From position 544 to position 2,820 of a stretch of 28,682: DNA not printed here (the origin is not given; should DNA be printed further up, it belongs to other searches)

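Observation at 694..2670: Three-CheW-domain scaffold with an interrupted middle domain and a histone-H1-like basic tail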

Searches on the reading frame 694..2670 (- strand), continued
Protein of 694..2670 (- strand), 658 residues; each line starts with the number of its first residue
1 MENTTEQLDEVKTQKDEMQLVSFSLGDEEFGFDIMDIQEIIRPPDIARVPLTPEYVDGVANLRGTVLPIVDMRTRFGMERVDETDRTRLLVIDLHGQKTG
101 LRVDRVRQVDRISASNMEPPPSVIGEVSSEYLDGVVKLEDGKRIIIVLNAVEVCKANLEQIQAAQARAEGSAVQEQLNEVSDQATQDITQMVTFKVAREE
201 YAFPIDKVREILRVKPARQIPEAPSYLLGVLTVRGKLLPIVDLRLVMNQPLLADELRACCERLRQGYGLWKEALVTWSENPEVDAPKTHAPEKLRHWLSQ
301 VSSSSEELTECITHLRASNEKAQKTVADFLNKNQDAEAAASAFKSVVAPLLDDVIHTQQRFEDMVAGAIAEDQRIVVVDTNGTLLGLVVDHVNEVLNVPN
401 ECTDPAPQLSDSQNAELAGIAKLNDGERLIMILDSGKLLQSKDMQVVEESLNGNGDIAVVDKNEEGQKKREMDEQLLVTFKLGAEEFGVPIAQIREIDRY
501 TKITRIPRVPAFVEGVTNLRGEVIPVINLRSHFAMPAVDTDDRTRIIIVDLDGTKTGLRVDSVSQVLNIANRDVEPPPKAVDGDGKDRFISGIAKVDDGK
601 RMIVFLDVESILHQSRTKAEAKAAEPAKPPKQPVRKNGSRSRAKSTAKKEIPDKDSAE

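Call 34: predict_structure(alignment_id=A1)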
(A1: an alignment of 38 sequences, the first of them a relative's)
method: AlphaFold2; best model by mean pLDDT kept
length: 658 residues; sequences in the alignment: 38
mean_pLDDT: 73.0   pTM: 0.52
mean pLDDT of the five models: 73.0, 72.7, 72.3, 68.4, 54.8
residues with pLDDT >= 90: 105; 70-90: 346; 50-70: 82; < 50: 125
segments of 3 or more residues with pLDDT < 50: 1-15, 124-127, 156-185, 411-414, 454-472, 581-587, 616-658
pLDDT, mean of each block of 10 residues (from residue 1): 39 62 87 89 83 80 83 82 86 82 89 81 55 83 84 59 40 29 58 88 90 74 76 78 82 85 94 92 85 90 80 94 92 82 92 95 84 85 85 87 75 63 84 82 70 39 33 69 81 80 60 72 78 71 84 78 79 63 46 70 74 49 38 38 37 38
secondary structure, 60 per line:
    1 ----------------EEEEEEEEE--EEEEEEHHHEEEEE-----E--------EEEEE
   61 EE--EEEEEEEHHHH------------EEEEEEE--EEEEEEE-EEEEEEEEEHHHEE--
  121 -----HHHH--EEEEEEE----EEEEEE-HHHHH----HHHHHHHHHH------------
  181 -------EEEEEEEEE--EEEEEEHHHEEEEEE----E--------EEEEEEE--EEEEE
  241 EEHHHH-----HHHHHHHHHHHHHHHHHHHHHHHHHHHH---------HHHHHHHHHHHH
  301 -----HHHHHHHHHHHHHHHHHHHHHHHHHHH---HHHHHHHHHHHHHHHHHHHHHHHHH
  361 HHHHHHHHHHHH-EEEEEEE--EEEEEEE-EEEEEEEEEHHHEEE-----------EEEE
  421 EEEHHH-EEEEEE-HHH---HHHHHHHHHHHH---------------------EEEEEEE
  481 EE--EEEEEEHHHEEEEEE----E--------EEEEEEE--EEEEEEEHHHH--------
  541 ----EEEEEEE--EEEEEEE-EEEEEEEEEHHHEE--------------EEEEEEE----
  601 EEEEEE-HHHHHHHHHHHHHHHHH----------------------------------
elements in order (helices of 4 or more, strands of 3 or more residues): E17-25 E28-33 E37-41 E56-62 E65-71 H72-75 E88-94 E97-103 E105-113 H126-129 E132-138 E143-148 H150-154 H159-168 E188-196 E199-204 E208-213 E227-233 E236-242 H243-246 H252-279 H289-300 H306-332 H336-372 E374-380 E383-389 E391-399 E403-405 E417-423 E428-433 H441-452 E474-482 E485-490 E494-499 E513-519 E522-528 H529-532 E545-551 E554-560 E562-570 E590-596 E601-606 H608-624

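Call 38: search_protein_families(library=pfam, proteins=[P0127, P0142, P0149, P0161, P0165, P0133, P0128, P0006, P0121, P0173], max_evalue=1)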
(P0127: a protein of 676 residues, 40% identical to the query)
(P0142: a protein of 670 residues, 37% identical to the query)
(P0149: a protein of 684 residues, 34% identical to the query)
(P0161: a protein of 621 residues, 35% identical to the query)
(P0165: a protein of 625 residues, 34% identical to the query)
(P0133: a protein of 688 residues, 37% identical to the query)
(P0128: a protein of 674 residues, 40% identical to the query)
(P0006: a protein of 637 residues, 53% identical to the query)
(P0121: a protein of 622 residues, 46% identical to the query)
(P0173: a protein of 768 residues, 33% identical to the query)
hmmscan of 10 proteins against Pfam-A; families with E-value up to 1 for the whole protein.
P0127 (676 aa): 4 families
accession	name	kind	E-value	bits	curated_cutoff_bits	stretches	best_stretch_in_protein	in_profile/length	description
PF01584.24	CheW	-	2.7e-103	341.7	23.5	4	476-615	1-137/138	CheW-like domain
PF13682.11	CZB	-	3.1e-09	37.5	29.4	1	270-331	1-61/64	Chemoreceptor zinc-binding domain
PF12299.13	DUF3627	-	0.031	14.8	20.9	1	461-505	9-53/93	Protein of unknown function (DUF3627)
PF24235.1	RHG29_45_N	-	0.068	13.9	27.7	0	561-595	38-72/108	Rho GTPase-activating protein 29/45 N-terminal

P0142 (670 aa): 2 families
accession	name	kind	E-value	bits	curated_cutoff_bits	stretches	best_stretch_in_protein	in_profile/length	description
PF01584.24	CheW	-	5.7e-110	363.3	23.5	4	486-625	1-137/138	CheW-like domain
PF13682.11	CZB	-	4.3e-09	37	29.4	1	272-336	1-64/64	Chemoreceptor zinc-binding domain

P0149 (684 aa): 3 families
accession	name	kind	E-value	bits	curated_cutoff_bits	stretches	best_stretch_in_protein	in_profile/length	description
PF01584.24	CheW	-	2.7e-95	315.8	23.5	4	16-152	1-135/138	CheW-like domain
PF13682.11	CZB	-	1.5e-08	35.3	29.4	1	260-324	1-64/64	Chemoreceptor zinc-binding domain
PF12990.12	DUF3874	-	0.055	14.2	28.3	0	301-336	7-42/71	Domain of unknonw function from B. Theta Gene description (DUF3874)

P0161 (621 aa): 3 families
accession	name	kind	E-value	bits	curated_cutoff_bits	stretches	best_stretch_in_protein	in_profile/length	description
PF01584.24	CheW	-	5.2e-100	331.1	23.5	4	447-586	1-137/138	CheW-like domain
PF13682.11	CZB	-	1e-08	35.9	29.4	1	254-310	1-63/64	Chemoreceptor zinc-binding domain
PF17129.9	Peptidase_M99_C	-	0.041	14.5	27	1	20-81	8-68/100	C-terminal domain of metallo-carboxypeptidase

P0165 (625 aa): 4 families
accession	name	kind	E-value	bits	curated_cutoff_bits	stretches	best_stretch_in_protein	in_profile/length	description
PF01584.24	CheW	-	2.1e-100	332.4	23.5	4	452-591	1-137/138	CheW-like domain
PF13682.11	CZB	-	3.9e-06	27.6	29.4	1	246-308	1-62/64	Chemoreceptor zinc-binding domain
PF22303.2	OspG_kinase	-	0.0039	17.7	27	1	542-596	67-122/152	Protein kinase OspG, kinase domain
PF17809.6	UPA_2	-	0.028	14.7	22.7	1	468-529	39-96/131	UPA domain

P0133 (688 aa): 2 families
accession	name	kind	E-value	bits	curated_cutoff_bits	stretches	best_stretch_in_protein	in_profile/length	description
PF01584.24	CheW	-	2e-102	338.9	23.5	4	513-651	1-136/138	CheW-like domain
PF13682.11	CZB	-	3.5e-08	34.1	29.4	1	266-326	3-62/64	Chemoreceptor zinc-binding domain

P0128 (674 aa): 2 families
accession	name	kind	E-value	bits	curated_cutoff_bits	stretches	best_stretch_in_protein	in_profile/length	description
PF01584.24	CheW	-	2.7e-96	319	23.5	4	474-613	1-137/138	CheW-like domain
PF13682.11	CZB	-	0.00058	20.6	29.4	1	266-324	3-60/64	Chemoreceptor zinc-binding domain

P0006 (637 aa): 3 families
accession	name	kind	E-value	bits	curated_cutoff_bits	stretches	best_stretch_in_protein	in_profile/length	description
PF01584.24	CheW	-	5.2e-109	360.2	23.5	4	493-631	1-136/138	CheW-like domain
PF02520.22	ANIS5_cation-bd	-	0.11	13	29.3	1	314-358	44-88/109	SXP/RAL-2 family protein Ani s 5-like, metal-binding domain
PF10150.14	RNase_E_G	-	0.17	11.8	25.5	1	311-399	31-114/270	Ribonuclease E/G family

P0121 (622 aa): 1 family
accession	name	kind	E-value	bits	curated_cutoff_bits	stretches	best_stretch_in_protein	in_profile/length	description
PF01584.24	CheW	-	2e-106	351.9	23.5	4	482-620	1-136/138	CheW-like domain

P0173 (768 aa): 2 families
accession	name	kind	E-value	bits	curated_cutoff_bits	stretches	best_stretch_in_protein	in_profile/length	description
PF01584.24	CheW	-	3.8e-94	312.1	23.5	5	25-159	2-135/138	CheW-like domain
PF13682.11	CZB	-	1.2e-07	32.4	29.4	1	265-334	1-64/64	Chemoreceptor zinc-binding domain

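Call 53: list_cluster_members(proteins=[P0001, P0002, P0127, P0142, P0161, P0165, P0129, P0131, P0139, P0153])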
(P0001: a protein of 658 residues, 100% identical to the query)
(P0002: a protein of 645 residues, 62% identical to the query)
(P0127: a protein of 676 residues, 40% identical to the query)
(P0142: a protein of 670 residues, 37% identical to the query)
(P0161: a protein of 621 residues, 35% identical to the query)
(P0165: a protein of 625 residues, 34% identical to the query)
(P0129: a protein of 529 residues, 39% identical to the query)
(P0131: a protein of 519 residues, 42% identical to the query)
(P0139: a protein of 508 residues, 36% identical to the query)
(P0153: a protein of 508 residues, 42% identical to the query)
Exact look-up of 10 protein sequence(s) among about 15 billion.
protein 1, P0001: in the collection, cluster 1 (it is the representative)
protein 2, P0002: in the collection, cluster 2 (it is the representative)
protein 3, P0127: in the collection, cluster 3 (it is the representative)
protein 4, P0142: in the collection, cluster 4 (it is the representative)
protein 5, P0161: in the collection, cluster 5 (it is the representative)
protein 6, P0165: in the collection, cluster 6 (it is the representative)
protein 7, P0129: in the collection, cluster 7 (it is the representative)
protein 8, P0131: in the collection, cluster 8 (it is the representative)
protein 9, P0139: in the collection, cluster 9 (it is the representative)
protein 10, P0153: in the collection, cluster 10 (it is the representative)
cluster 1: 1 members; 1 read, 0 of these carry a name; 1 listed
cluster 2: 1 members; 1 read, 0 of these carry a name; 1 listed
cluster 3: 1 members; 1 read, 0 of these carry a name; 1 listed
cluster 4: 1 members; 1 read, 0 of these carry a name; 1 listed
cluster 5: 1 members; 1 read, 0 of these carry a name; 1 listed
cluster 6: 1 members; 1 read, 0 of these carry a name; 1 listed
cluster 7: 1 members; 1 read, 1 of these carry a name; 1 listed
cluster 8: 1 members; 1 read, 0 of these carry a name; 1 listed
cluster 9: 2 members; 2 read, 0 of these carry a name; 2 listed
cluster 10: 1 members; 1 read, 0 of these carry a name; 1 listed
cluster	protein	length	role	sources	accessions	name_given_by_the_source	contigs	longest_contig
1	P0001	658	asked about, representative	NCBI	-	-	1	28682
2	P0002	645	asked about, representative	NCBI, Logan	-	-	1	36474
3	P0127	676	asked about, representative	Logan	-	-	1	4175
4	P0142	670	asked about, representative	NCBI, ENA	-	-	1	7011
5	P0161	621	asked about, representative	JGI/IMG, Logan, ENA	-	-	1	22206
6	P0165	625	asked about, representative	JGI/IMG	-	-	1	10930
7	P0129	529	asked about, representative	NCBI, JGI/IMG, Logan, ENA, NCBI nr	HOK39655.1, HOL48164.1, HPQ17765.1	MAG TPA: chemotaxis protein CheW [bacterium] | chemotaxis protein CheW [bacterium]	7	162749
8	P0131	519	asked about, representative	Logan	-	-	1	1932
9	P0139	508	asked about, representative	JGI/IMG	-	-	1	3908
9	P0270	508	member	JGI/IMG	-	-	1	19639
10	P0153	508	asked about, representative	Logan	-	-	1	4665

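Call 56: search_protein_families(library=pfam, proteins=[L041:5522-7057:+, L041:7932-9950:+, L041:12143-13243:+, L041:13436-14641:+, L041:14586-15485:+, L041:15495-15857:+, L041:15880-18696:+, L041:18823-20496:-], max_evalue=0.00001)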
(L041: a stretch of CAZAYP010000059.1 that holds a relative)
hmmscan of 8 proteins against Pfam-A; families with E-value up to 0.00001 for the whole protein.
L041:5522-7057:+ (511 aa): 0 families

L041:7932-9950:+ (672 aa): 1 family
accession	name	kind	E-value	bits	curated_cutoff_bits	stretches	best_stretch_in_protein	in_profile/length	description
PF00015.26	MCPsignal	-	2.3e-58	197.3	34.6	2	136-313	9-154/172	Methyl-accepting chemotaxis protein (MCP) signalling domain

L041:12143-13243:+ (366 aa): 2 families
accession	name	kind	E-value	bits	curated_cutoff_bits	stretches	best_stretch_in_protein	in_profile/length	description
PF01339.22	CheB_methylest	-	9.3e-56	188.7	24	1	181-360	1-174/174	CheB methylesterase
PF00072.30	Response_reg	-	3.7e-21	75.8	30.2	1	11-113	1-100/111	Response regulator receiver domain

L041:13436-14641:+ (401 aa): 1 family
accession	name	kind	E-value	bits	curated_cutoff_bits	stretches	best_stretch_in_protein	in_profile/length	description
PF13646.12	HEAT_2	-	2.2e-25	89.2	27.7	2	51-136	2-88/88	HEAT repeats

L041:14586-15485:+ (299 aa): 3 families
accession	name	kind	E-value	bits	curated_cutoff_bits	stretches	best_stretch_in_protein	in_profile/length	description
PF01739.24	CheR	-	5.2e-56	189.6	27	1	93-283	1-188/195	CheR methyltransferase, SAM binding domain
PF03705.20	CheR_N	-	5.1e-09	36.1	27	1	27-73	3-49/53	CheR methyltransferase, all-alpha domain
PF08242.18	Methyltransf_12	-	1.4e-06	29.4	30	0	157-266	19-98/98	Methyltransferase domain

L041:15495-15857:+ (120 aa): 1 family
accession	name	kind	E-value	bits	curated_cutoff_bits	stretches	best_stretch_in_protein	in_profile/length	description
PF00072.30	Response_reg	-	9.5e-27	93.8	30.2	1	4-116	1-111/111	Response regulator receiver domain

L041:15880-18696:+ (938 aa): 4 families
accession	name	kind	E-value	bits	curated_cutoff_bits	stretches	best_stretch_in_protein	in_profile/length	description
PF01627.28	Hpt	-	1.7e-18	67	24.6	1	12-104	2-83/84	Hpt domain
PF01584.24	CheW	-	2.7e-16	59.9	23.5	1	792-926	1-135/138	CheW-like domain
PF02518.31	HATPase_c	-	1.5e-15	58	26.4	1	648-786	4-109/111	Histidine kinase-, DNA gyrase B-, and HSP90-like ATPase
PF02895.20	H-kinase_dim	-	1.7e-12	48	23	1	535-600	2-68/68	Signal transducing histidine kinase, homodimeric domain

L041:18823-20496:- (557 aa): 0 families

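Call 57: search_protein_families(library=pfam, proteins=[L037:7742-9949:+, L037:11796-12977:+, L037:12974-14053:+, L037:14034-14867:+, L037:14872-15249:+, L037:15598-15960:+, L037:16002-18764:+, L037:19036-20712:+], max_evalue=0.00001)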
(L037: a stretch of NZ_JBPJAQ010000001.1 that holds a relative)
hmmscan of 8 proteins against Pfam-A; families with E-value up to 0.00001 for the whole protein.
L037:7742-9949:+ (735 aa): 1 family
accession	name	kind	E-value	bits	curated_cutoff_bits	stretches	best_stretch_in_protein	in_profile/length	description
PF00015.26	MCPsignal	-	4.9e-62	209.2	34.6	2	245-383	23-161/172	Methyl-accepting chemotaxis protein (MCP) signalling domain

L037:11796-12977:+ (393 aa): 2 families
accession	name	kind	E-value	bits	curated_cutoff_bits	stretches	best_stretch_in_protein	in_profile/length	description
PF01339.22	CheB_methylest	-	1.3e-53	181.7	24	1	205-384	1-174/174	CheB methylesterase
PF00072.30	Response_reg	-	9.3e-22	77.7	30.2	1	45-147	1-100/111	Response regulator receiver domain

L037:12974-14053:+ (359 aa): 2 families
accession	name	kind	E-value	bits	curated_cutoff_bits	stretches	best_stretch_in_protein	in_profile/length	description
PF13646.12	HEAT_2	-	5e-30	104.1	27.7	1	265-346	2-82/88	HEAT repeats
PF02985.28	HEAT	-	3.3e-09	36.6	23.5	0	134-153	8-27/31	HEAT repeat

L037:14034-14867:+ (277 aa): 4 families
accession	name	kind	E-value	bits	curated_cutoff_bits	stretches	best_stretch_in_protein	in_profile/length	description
PF01739.24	CheR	-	4.6e-56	189.8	27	1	75-265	1-188/195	CheR methyltransferase, SAM binding domain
PF03705.20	CheR_N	-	5.9e-11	42.3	27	1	8-52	2-46/53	CheR methyltransferase, all-alpha domain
PF08242.18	Methyltransf_12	-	1e-06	29.8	30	1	132-248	18-98/98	Methyltransferase domain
PF13489.12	Methyltransf_23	-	6.5e-06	26.4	27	1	105-250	20-116/164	Methyltransferase domain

L037:14872-15249:+ (125 aa): 1 family
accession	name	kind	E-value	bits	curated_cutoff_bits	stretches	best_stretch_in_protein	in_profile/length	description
PF00072.30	Response_reg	-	1.8e-27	96.1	30.2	1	7-118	1-110/111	Response regulator receiver domain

L037:15598-15960:+ (120 aa): 1 family
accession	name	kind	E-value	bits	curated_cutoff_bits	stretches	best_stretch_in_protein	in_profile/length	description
PF00072.30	Response_reg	-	4.3e-27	94.9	30.2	1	4-115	1-110/111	Response regulator receiver domain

L037:16002-18764:+ (920 aa): 4 families
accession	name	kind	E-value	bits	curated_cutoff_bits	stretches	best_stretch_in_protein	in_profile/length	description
PF01627.28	Hpt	-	7.5e-19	68.2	24.6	1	8-98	1-73/84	Hpt domain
PF01584.24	CheW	-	6.2e-17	62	23.5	1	788-908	2-130/138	CheW-like domain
PF02518.31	HATPase_c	-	7.7e-17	62.2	26.4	1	643-781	4-109/111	Histidine kinase-, DNA gyrase B-, and HSP90-like ATPase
PF02895.20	H-kinase_dim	-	6.6e-14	52.6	23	1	528-595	2-68/68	Signal transducing histidine kinase, homodimeric domain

L037:19036-20712:+ (558 aa): 3 families
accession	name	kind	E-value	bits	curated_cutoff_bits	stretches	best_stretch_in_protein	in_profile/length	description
PF04616.20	Glyco_hydro_43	-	3.2e-32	112.5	32.2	1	91-358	12-286/288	Glycosyl hydrolases family 43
PF00754.31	F5_F8_type_C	-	2.6e-15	57.1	28.2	1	485-534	64-116/127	F5/8 type C domain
PF22633.2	F5_F8_type_C_2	-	2.7e-08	34.7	27.8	0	415-446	1-32/91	NedA-like, galactose-binding domain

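Call 65: find_encoding_contigs(protein=P0161, flank=8000, max_places=2)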
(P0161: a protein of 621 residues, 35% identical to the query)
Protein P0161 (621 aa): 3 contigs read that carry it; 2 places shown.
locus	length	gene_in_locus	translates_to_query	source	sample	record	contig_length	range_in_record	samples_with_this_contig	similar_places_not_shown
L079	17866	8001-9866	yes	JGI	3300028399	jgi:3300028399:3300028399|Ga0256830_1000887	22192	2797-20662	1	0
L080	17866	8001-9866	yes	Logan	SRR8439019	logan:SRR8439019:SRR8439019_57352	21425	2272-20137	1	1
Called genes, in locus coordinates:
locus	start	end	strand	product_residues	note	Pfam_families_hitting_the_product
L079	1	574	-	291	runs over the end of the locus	PF02653:BPD_transp_2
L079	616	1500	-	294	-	PF02653:BPD_transp_2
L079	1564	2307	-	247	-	PF00005:ABC_tran, PF13304:AAA_21 (faint), PF12399:BCA_ABC_TP_C (weak)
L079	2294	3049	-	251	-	PF02463:SMC_N (faint), PF13476:AAA_23 (weak), PF00005:ABC_tran, PF13304:AAA_21 (faint), PF12399:BCA_ABC_TP_C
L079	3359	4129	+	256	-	PF00142:Fer4_NifH, PF01656:CbiA, PF02374:ArsA_ATPase, PF06564:CBP_BcsQ, PF09140:MipZ, PF10609:ParA (weak), PF13614:AAA_31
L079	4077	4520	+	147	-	PF13174:TPR_6 (faint), PF13181:TPR_8 (faint), PF23558:TPR_P4H (weak), PF00515:TPR_1 (faint), PF07719:TPR_2 (faint), PF13424:TPR_12 (weak), PF13432:TPR_16 (weak), PF14559:TPR_19, +1 more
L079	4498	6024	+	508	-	PF00012:HSP70, PF06723:MreB_Mbl, PF00012:HSP70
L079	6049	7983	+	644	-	-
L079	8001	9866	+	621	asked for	PF01584:CheW, PF13682:CZB, PF01584:CheW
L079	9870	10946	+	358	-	PF00072:Response_reg, PF01339:CheB_methylest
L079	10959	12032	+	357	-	PF13646:HEAT_2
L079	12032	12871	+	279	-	PF03705:CheR_N, PF01739:CheR, PF08242:Methyltransf_12 (faint)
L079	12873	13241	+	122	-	PF00072:Response_reg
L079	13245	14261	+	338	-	PF00015:MCPsignal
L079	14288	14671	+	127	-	PF00072:Response_reg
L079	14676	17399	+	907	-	PF01627:Hpt, PF02895:H-kinase_dim, PF02518:HATPase_c, PF01584:CheW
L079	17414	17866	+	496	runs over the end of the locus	PF00989:PAS (faint), PF08448:PAS_4, PF13188:PAS_8 (faint), PF13426:PAS_9, PF00512:HisKA, PF02518:HATPase_c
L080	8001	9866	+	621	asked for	PF01584:CheW, PF13682:CZB, PF01584:CheW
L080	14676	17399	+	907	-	PF01627:Hpt, PF02895:H-kinase_dim, PF02518:HATPase_c, PF01584:CheW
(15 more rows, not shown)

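Call 66: find_encoding_contigs(protein=P0129, flank=8000, max_places=2)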
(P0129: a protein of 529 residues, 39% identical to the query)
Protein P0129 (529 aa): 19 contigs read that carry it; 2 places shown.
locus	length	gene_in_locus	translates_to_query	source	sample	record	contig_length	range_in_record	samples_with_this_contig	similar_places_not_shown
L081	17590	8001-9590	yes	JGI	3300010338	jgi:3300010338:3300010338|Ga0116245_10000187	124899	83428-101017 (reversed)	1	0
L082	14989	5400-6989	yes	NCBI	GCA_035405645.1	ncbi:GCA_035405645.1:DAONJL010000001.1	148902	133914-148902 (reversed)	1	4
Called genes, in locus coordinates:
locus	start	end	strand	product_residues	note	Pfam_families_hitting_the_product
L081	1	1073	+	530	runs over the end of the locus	PF13231:PMT_2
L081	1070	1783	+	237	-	PF00535:Glycos_transf_2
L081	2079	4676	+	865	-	PF04932:Wzy_C, PF07719:TPR_2 (faint), PF14853:Fis1_TPR_C (weak)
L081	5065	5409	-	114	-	PF13551:HTH_29 (weak), PF13384:HTH_23 (faint), PF13518:HTH_28 (weak), PF13565:HTH_32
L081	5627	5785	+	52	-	-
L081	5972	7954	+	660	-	-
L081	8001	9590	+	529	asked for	PF01584:CheW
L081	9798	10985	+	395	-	PF00072:Response_reg, PF02518:HATPase_c, PF14501:HATPase_c_5 (weak)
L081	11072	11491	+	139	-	PF00072:Response_reg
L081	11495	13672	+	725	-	PF01627:Hpt, PF02518:HATPase_c, PF01584:CheW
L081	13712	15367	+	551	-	PF00072:Response_reg, PF02518:HATPase_c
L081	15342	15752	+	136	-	PF00072:Response_reg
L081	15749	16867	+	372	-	PF13646:HEAT_2 (weak)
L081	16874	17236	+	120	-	PF00072:Response_reg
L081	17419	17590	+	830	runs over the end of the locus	PF01627:Hpt, PF02895:H-kinase_dim, PF02518:HATPase_c, PF01584:CheW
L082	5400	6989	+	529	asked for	PF01584:CheW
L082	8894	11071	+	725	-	PF01627:Hpt, PF02518:HATPase_c, PF01584:CheW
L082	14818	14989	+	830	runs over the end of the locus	PF01627:Hpt, PF02895:H-kinase_dim, PF02518:HATPase_c, PF01584:CheW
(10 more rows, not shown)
